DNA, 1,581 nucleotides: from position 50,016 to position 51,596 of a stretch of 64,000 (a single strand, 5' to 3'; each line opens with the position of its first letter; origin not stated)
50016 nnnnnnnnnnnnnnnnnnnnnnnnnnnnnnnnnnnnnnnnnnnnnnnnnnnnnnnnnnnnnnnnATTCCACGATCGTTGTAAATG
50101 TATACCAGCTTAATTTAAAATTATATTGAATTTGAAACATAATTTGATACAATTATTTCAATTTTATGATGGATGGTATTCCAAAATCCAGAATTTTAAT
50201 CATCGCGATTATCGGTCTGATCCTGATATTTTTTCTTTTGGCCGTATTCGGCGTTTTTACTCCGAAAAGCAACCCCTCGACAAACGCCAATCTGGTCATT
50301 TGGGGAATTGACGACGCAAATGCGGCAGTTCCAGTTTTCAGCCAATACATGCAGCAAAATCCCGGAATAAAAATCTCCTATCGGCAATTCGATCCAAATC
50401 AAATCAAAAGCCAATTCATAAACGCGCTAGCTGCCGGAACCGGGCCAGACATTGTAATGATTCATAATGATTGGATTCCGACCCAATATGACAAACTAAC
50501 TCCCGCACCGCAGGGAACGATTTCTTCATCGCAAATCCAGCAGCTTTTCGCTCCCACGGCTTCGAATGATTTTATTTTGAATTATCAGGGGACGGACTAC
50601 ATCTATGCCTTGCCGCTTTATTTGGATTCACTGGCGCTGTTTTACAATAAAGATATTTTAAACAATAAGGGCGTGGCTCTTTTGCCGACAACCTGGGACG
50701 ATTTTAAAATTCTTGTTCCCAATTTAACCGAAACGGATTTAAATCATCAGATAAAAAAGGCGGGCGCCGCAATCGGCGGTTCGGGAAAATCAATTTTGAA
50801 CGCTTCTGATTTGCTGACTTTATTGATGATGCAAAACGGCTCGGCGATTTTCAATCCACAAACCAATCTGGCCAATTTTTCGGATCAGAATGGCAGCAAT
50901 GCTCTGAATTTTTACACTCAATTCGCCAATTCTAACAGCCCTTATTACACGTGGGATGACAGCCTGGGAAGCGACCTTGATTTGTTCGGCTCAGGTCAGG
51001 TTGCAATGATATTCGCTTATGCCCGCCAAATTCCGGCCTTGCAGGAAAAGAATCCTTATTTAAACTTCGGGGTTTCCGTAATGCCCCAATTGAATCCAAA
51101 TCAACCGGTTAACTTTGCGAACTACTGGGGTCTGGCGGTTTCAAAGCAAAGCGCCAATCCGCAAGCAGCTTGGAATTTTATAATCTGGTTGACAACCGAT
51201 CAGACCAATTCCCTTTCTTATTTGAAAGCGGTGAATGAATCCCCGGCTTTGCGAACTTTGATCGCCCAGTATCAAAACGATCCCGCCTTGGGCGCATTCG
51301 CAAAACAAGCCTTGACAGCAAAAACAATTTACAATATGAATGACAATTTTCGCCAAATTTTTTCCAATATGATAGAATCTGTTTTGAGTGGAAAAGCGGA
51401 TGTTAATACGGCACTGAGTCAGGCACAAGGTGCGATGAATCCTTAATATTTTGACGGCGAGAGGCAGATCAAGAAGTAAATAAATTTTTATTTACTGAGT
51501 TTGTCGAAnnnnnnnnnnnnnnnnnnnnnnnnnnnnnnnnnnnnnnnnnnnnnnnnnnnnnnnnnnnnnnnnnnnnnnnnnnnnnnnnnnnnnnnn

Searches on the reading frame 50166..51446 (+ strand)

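Call 10: search_protein_families(library=pfam, proteins=[window:50166-51446:+], max_evalue=0.001)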
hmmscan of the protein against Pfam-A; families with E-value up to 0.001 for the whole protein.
window:50166-51446:+ (426 aa): 2 families
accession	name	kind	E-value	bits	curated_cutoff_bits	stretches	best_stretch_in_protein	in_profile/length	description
PF01547.30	SBP_bac_1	-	1.4e-31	111.1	26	1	56-346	12-304/307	Bacterial extracellular solute-binding protein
PF13416.11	SBP_bac_8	-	6.4e-28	98.8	27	1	59-375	4-277/279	Bacterial extracellular solute-binding protein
